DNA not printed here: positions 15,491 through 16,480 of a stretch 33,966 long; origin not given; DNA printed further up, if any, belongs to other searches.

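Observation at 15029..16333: Unusual dephospho-CoA kinase (CoaE) fused in frame to a PHP-domain phosphoesterase, in a neighbourhood with a second PHP and two DHH phosphoesterases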

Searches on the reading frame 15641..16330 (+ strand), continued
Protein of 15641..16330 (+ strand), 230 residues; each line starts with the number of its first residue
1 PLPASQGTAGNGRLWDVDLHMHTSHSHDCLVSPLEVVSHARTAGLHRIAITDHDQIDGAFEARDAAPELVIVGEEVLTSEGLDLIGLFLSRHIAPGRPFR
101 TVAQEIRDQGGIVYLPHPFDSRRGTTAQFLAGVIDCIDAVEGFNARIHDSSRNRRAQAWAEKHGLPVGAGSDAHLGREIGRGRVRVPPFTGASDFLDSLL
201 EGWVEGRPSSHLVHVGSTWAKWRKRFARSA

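Call 43: predict_structure(alignment_id=A2)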
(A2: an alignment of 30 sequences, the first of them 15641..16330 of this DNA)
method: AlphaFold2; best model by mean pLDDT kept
length: 230 residues; sequences in the alignment: 30
mean_pLDDT: 92.5   pTM: 0.88
mean pLDDT of the five models: 92.5, 92.5, 92.3, 92.2, 91.2
residues with pLDDT >= 90: 191; 70-90: 26; 50-70: 2; < 50: 11
segments of 3 or more residues with pLDDT < 50: 1-11
pLDDT, mean of each block of 10 residues (from residue 1): 40 87 96 98 98 98 98 98 97 98 99 95 87 97 93 95 97 93 97 97 94 89 87
secondary structure, 60 per line:
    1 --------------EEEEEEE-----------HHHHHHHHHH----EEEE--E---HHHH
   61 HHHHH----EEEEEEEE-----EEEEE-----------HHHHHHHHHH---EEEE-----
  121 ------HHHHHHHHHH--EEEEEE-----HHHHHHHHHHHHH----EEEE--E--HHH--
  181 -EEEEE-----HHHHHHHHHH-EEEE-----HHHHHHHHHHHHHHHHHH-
elements in order: E15-21 H33-42 E47-50 H57-65 E70-77 E83-87 H99-108 E112-115 H127-136 E139-144 H150-162 E167-170 E182-186 H192-201 E203-206 H212-229
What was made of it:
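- On PHP superfamily (PF02811): The AF2 model has pLDDT 92.5 and pTM 0.88 (call 43).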

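Call 69: find_encoding_contigs(protein=P0127, flank=6000, max_places=1)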
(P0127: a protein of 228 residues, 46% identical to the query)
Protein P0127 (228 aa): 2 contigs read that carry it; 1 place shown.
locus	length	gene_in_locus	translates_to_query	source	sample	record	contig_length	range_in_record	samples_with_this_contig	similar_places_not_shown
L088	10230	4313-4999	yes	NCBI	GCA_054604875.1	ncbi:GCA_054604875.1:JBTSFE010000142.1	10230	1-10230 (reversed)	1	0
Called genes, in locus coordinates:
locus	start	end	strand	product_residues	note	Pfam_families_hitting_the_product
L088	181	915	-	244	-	PF13489:Methyltransf_23, PF13847:Methyltransf_31, PF08241:Methyltransf_11, PF08242:Methyltransf_12, PF13649:Methyltransf_25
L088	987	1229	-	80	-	-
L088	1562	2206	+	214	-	-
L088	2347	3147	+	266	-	PF00520:Ion_trans, PF07885:Ion_trans_2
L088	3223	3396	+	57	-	-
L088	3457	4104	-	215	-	PF01810:LysE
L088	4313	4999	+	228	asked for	PF02811:PHP, PF13263:PHP_C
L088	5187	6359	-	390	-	PF00083:Sugar_tr (weak), PF07690:MFS_1, PF12832:MFS_1_like (weak), PF07690:MFS_1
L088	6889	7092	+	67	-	-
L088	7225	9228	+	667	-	PF19289:PmbA_TldD_3rd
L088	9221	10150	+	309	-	-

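Call 70: find_encoding_contigs(protein=P0133, flank=6000, max_places=1)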
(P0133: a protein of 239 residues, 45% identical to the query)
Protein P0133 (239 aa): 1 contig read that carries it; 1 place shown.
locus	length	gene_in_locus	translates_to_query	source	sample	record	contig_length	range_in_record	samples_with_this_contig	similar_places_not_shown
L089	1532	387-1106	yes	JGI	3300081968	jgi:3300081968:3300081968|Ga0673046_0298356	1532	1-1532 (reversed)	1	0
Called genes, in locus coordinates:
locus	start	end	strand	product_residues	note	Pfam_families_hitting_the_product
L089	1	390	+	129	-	?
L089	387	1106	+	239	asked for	PF02811:PHP (weak), PF13263:PHP_C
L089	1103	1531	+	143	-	?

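Call 71: find_encoding_contigs(protein=P0136, flank=6000, max_places=1)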
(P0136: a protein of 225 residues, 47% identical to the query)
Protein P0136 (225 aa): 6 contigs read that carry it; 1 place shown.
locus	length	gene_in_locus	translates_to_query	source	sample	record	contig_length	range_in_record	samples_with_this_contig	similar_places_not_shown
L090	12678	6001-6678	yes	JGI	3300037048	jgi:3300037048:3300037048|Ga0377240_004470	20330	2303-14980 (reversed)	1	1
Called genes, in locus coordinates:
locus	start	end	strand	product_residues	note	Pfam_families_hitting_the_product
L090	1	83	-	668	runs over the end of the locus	PF00496:SBP_bac_5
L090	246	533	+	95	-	-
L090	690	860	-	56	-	-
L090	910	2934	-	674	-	PF00496:SBP_bac_5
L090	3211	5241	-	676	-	-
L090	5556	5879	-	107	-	-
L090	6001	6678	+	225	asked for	PF02811:PHP, PF13263:PHP_C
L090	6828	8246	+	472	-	PF01554:MatE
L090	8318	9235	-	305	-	PF09754:PAC2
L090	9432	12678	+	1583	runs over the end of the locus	PF00270:DEAD, PF00271:Helicase_C, PF19306:WHD_Lhr, PF08494:DEAD_assoc, PF23236:WHD_2nd_Lhr, PF23235:WHD_3rd_Lhr, PF23234:WHD_4th_Lhr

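Call 75: find_homologous_proteins(query=P0137, max_evalue=1e-20)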
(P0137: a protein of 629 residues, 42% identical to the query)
Query P0137 (629 aa): 564 proteins with E <= 1e-20 among 8000 candidates; the best 120 are listed.
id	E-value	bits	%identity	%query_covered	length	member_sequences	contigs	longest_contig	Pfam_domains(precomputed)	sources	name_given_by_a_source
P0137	0.0e+0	1373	100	100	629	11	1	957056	PF13263.13,PF01121.27,PF09335.17,PF02811.27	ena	-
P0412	0.0e+0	1136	83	100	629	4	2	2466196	PF13263.13,PF01121.27,PF09335.17,PF02811.27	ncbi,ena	-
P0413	0.0e+0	1088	78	100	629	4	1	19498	PF13263.13,PF01121.27,PF09335.17,PF02811.27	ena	-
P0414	0.0e+0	1075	78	100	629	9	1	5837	PF13263.13,PF01121.27,PF09335.17,PF02811.27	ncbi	-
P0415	0.0e+0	1072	78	100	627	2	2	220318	PF13263.13,PF01121.27,PF09335.17,PF02811.27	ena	-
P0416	0.0e+0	1067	77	100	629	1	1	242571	PF13263.13,PF01121.27,PF09335.17,PF02811.27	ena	-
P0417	0.0e+0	1059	77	100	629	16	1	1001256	PF13263.13,PF01121.27,PF09335.17,PF02811.27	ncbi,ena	-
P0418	0.0e+0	1043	77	100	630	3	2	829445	PF13263.13,PF01121.27,PF09335.17,PF02811.27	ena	-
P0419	2.9e-298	1009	74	100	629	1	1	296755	PF13263.13,PF01121.27,PF09335.17,PF02811.27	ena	-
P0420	2.9e-277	939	70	100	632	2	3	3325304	PF13263.13,PF01121.27,PF09335.17,PF02811.27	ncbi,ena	-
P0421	1.5e-270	917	68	100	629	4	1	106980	PF13263.13,PF01121.27,PF09335.17,PF02811.27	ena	-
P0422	4.4e-265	899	67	100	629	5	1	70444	PF13263.13,PF01121.27,PF09335.17,PF02811.27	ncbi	-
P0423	5.4e-264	895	66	100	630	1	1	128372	PF13263.13,PF01121.27,PF09335.17,PF02811.27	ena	-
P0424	1.0e-263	895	66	100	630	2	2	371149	PF13263.13,PF01121.27,PF09335.17,PF02811.27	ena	-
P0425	2.3e-263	893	65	100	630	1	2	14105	PF13263.13,PF01121.27,PF09335.17,PF02811.27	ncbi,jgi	jgi:dephospho-CoA kinase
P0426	7.8e-263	892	64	100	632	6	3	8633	PF13263.13,PF01121.27,PF09335.17,PF02811.27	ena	-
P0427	1.2e-260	884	65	100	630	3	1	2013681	PF13263.13,PF01121.27,PF09335.17,PF02811.27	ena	-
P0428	1.2e-260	884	65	100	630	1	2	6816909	PF13263.13,PF01121.27,PF09335.17,PF02811.27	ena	-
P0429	1.3e-260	884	65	100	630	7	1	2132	PF13263.13,PF01121.27,PF09335.17,PF02811.27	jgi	jgi:dephospho-CoA kinase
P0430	2.7e-260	883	64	100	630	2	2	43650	PF13263.13,PF01121.27,PF09335.17,PF02811.27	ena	-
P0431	4.2e-260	883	65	100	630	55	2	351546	PF13263.13,PF01121.27,PF09335.17,PF02811.27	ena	-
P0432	6.1e-260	882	65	100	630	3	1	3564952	PF13263.13,PF01121.27,PF09335.17,PF02811.27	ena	-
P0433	2.3e-259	880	65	100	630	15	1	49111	PF13263.13,PF01121.27,PF09335.17,PF02811.27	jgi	jgi:dephospho-CoA kinase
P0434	2.5e-259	880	64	100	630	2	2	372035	PF13263.13,PF01121.27,PF09335.17,PF02811.27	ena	-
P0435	7.7e-259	878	65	100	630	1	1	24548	PF13263.13,PF01121.27,PF09335.17,PF02811.27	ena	-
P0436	5.5e-258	876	64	100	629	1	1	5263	PF13263.13,PF01121.27,PF09335.17,PF02811.27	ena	-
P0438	8.9e-258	875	65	100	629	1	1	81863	PF13263.13,PF01121.27,PF09335.17,PF02811.27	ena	-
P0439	1.2e-257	874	65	100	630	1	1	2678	PF13263.13,PF01121.27,PF09335.17,PF02811.27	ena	-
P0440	1.5e-257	874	63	100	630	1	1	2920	PF13263.13,PF01121.27,PF09335.17,PF02811.27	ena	-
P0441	2.0e-257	874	64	100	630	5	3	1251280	PF13263.13,PF01121.27,PF09335.17,PF02811.27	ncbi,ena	-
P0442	4.2e-257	873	64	100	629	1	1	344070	PF13263.13,PF01121.27,PF09335.17,PF02811.27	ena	-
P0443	6.4e-257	872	64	100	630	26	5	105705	PF13263.13,PF01121.27,PF09335.17,PF02811.27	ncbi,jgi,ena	jgi:dephospho-CoA kinase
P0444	7.8e-257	872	65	100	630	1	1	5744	PF13263.13,PF01121.27,PF09335.17,PF02811.27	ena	-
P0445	8.2e-257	872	64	100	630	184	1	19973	PF13263.13,PF01121.27,PF09335.17,PF02811.27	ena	-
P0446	1.2e-256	871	64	100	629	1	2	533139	PF13263.13,PF01121.27,PF09335.17,PF02811.27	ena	-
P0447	1.3e-256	871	64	100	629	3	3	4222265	PF13263.13,PF01121.27,PF09335.17,PF02811.27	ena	-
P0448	1.4e-256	871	65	100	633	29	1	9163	PF13263.13,PF01121.27,PF09335.17,PF02811.27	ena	-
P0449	1.6e-256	871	65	100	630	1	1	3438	PF13263.13,PF01121.27,PF09335.17,PF02811.27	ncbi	-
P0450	1.8e-256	871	64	100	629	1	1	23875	PF13263.13,PF01121.27,PF09335.17,PF02811.27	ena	-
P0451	2.9e-256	870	64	100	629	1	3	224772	PF13263.13,PF01121.27,PF09335.17,PF02811.27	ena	-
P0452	3.2e-256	870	64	100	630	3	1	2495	PF13263.13,PF01121.27,PF09335.17,PF02811.27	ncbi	-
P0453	9.0e-256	868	64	100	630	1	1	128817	PF13263.13,PF01121.27,PF09335.17,PF02811.27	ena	-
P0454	9.6e-256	868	64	100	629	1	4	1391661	PF13263.13,PF01121.27,PF09335.17,PF02811.27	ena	-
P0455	1.6e-255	867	64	100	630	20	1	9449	PF13263.13,PF01121.27,PF09335.17,PF02811.27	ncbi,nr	ncbi:MAG: dephospho-CoA kinase [Gemmatimonadetes bacterium]|nr:dephospho-CoA kinase [Gemmatimonadota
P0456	3.3e-255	866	65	100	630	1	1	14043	PF13263.13,PF01121.27,PF09335.17,PF02811.27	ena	-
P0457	4.8e-255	866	64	100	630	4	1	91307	PF13263.13,PF01121.27,PF09335.17,PF02811.27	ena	-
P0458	5.0e-255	866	64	100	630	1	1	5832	PF13263.13,PF01121.27,PF09335.17,PF02811.27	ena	-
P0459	9.8e-255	865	64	100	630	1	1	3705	PF13263.13,PF01121.27,PF09335.17,PF02811.27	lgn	-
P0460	1.1e-254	865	64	100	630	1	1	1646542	PF13263.13,PF01121.27,PF09335.17,PF02811.27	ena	-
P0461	1.4e-254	864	64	100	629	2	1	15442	PF13263.13,PF01121.27,PF09335.17,PF02811.27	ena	-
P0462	2.5e-254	864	64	100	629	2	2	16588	PF13263.13,PF01121.27,PF09335.17,PF02811.27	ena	-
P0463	3.7e-254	863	64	100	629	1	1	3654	PF13263.13,PF01121.27,PF09335.17,PF02811.27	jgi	jgi:dephospho-CoA kinase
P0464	3.8e-254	863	64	100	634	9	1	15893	PF13263.13,PF01121.27,PF09335.17,PF02811.27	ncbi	-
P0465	3.9e-254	863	64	100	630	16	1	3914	PF13263.13,PF01121.27,PF09335.17,PF02811.27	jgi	jgi:dephospho-CoA kinase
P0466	8.3e-254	862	64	100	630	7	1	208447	PF13263.13,PF01121.27,PF09335.17,PF02811.27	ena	-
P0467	1.6e-253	861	64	100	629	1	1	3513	PF13263.13,PF01121.27,PF09335.17,PF02811.27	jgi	-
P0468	2.3e-253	860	64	100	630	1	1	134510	PF13263.13,PF01121.27,PF09335.17,PF02811.27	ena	-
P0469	7.0e-253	859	64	100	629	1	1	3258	PF13263.13,PF01121.27,PF09335.17,PF02811.27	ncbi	-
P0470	1.2e-252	858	63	100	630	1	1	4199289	PF13263.13,PF01121.27,PF09335.17,PF02811.27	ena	-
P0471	1.7e-252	857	64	100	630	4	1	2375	PF13263.13,PF01121.27,PF09335.17,PF02811.27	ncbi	-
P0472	5.4e-252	856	63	100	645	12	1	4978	PF13263.13,PF01121.27,PF09335.17,PF02811.27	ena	-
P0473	1.0e-250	852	63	100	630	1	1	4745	PF13263.13,PF01121.27,PF09335.17,PF02811.27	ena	-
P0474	4.5e-247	840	63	100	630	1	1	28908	PF13263.13,PF01121.27,PF09335.17,PF02811.27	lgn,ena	-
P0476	5.9e-243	826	63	100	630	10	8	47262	PF13263.13,PF01121.27,PF09335.17,PF02811.27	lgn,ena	-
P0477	3.2e-228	777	63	93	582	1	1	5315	PF13263.13,PF01121.27,PF09335.17,PF02811.27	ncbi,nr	ncbi:MAG: dephospho-CoA kinase, partial [Gemmatimonadetes bacterium]|nr:dephospho-CoA kinase [Gemmat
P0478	5.7e-208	710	54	99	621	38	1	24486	PF13263.13,PF01121.27,PF09335.17,PF02811.27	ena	-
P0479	8.1e-191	654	65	73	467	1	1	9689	PF13263.13,PF01121.27,PF02811.27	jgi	jgi:dephospho-CoA kinase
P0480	6.2e-175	601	59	78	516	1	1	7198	PF13263.13,PF01121.27,PF02811.27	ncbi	ncbi:MAG: dephospho-CoA kinase, partial [Longimicrobiales bacterium]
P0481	1.1e-172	594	66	67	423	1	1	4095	PF13263.13,PF01121.27,PF02811.27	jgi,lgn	-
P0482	3.1e-172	592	60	76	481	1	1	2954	PF01121.27,PF09335.17,PF02811.27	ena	-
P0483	4.1e-171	589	65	67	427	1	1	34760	PF13263.13,PF01121.27,PF02811.27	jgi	jgi:dephospho-CoA kinase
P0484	4.2e-169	582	65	67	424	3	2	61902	PF13263.13,PF01121.27,PF02811.27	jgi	jgi:dephospho-CoA kinase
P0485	1.2e-168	581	65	67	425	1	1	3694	PF13263.13,PF01121.27,PF02811.27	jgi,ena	-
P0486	1.4e-167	577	65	67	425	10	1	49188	PF13263.13,PF01121.27,PF02811.27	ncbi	-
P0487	1.5e-167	577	66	67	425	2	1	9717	PF13263.13,PF01121.27,PF02811.27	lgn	-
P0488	2.7e-167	576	60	72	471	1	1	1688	PF01121.27,PF09335.17,PF02811.27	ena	-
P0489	3.0e-167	576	65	67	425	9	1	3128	PF13263.13,PF01121.27,PF02811.27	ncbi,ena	-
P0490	4.6e-165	569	65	67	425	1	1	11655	PF13263.13,PF01121.27,PF02811.27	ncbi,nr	ncbi:MAG: hypothetical protein BMS9Abin29_2008 [Gemmatimonadota bacterium]|nr:MAG: hypothetical prot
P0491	2.9e-164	566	65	67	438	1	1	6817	PF13263.13,PF01121.27,PF02811.27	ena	-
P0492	3.8e-164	566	63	67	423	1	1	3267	PF13263.13,PF01121.27,PF02811.27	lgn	-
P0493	2.4e-163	563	63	67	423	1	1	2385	PF13263.13,PF01121.27,PF02811.27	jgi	jgi:dephospho-CoA kinase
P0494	1.1e-162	561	64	67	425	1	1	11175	PF13263.13,PF01121.27,PF02811.27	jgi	jgi:dephospho-CoA kinase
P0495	6.6e-162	558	66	61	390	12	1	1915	PF13263.13,PF01121.27,PF02811.27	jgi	jgi:dephospho-CoA kinase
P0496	2.4e-161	556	62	67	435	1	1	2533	PF13263.13,PF01121.27,PF02811.27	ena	-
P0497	2.4e-160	553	61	67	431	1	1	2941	PF13263.13,PF01121.27,PF02811.27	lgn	-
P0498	4.0e-160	552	63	67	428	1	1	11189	PF13263.13,PF01121.27,PF02811.27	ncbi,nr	ncbi:MAG: dephospho-CoA kinase [Gemmatimonadetes bacterium]|nr:dephospho-CoA kinase [Gemmatimonadota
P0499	1.3e-159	551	65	67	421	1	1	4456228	PF13263.13,PF01121.27,PF02811.27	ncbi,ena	-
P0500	1.9e-159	550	64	67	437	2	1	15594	PF13263.13,PF01121.27,PF02811.27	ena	-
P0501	2.2e-159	550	61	65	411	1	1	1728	PF13263.13,PF01121.27,PF02811.27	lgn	-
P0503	5.9e-158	545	63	67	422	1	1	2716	PF13263.13,PF01121.27,PF02811.27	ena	-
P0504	7.1e-158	545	64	67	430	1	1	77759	PF13263.13,PF01121.27,PF02811.27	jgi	jgi:dephospho-CoA kinase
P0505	6.2e-157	542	63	67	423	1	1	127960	PF13263.13,PF01121.27,PF02811.27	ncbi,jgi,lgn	jgi:dephospho-CoA kinase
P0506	1.1e-156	541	64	67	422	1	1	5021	PF13263.13,PF01121.27,PF02811.27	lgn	-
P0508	1.8e-155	537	63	67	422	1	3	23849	PF13263.13,PF01121.27,PF02811.27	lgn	-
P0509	4.6e-155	536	63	67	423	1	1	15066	PF13263.13,PF01121.27,PF02811.27,PF13671.13,PF13238.13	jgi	-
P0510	1.6e-154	534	63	67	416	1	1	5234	PF13263.13,PF01121.27,PF02811.27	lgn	-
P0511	1.9e-154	534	55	73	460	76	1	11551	PF13263.13,PF01121.27,PF02811.27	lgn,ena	-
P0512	2.8e-154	533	61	67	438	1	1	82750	PF13263.13,PF01121.27,PF02811.27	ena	-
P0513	4.3e-154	532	58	72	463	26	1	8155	PF13263.13,PF01121.27,PF02811.27,PF13238.13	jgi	jgi:dephospho-CoA kinase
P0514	1.2e-153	531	63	67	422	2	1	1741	PF13263.13,PF01121.27,PF02811.27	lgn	-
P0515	1.8e-153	530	62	67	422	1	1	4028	PF13263.13,PF01121.27,PF02811.27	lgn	-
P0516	2.7e-153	530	61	67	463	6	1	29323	PF13263.13,PF01121.27,PF02811.27,PF13238.13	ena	-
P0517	3.6e-153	529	62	67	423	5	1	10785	PF13263.13,PF01121.27,PF02811.27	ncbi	-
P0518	4.9e-153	529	62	67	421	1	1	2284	PF13263.13,PF01121.27,PF02811.27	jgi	-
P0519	4.9e-153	529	63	67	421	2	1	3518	PF13263.13,PF01121.27,PF02811.27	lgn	-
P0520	6.9e-153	528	63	67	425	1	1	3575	PF13263.13,PF01121.27,PF02811.27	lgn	-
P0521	1.0e-152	528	63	67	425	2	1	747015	PF13263.13,PF01121.27,PF02811.27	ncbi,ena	-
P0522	3.3e-152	526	63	67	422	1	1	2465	PF13263.13,PF01121.27,PF02811.27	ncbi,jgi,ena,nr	ncbi:MAG TPA: dephospho-CoA kinase [Longimicrobiales bacterium]|nr:dephospho-CoA kinase [Longimicrob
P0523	1.4e-151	524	62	67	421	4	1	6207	PF13263.13,PF01121.27,PF02811.27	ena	-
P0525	2.9e-151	523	68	57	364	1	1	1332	PF13263.13,PF01121.27,PF02811.27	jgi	jgi:predicted metal-dependent phosphoesterase TrpH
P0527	4.6e-151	522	62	67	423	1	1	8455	PF13263.13,PF01121.27,PF02811.27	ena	-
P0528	5.5e-151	522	60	67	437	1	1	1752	PF13263.13,PF01121.27,PF02811.27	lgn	-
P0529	5.9e-151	522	61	67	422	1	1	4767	PF13263.13,PF01121.27,PF02811.27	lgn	-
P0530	7.1e-151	522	61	67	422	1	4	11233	PF13263.13,PF01121.27,PF02811.27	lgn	-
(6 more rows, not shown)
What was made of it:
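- Fusions also occur in Longimicrobiales and as VTT-CoaE-PHP in at least 70 clusters (call 75).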

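Call 78: search_protein_families(library=pfam, proteins=[L005:9582-9953:+, L005:13022-13441:+], max_evalue=0.001)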
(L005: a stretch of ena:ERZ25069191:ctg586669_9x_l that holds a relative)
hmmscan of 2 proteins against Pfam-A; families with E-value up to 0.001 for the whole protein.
L005:9582-9953:+ (123 aa): 1 family
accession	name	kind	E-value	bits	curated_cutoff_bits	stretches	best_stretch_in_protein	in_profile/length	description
PF08334.16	T2SSG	-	0.00036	21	21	1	78-114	63-102/108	Type II secretion system (T2SS), protein G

L005:13022-13441:+ (139 aa): 0 families
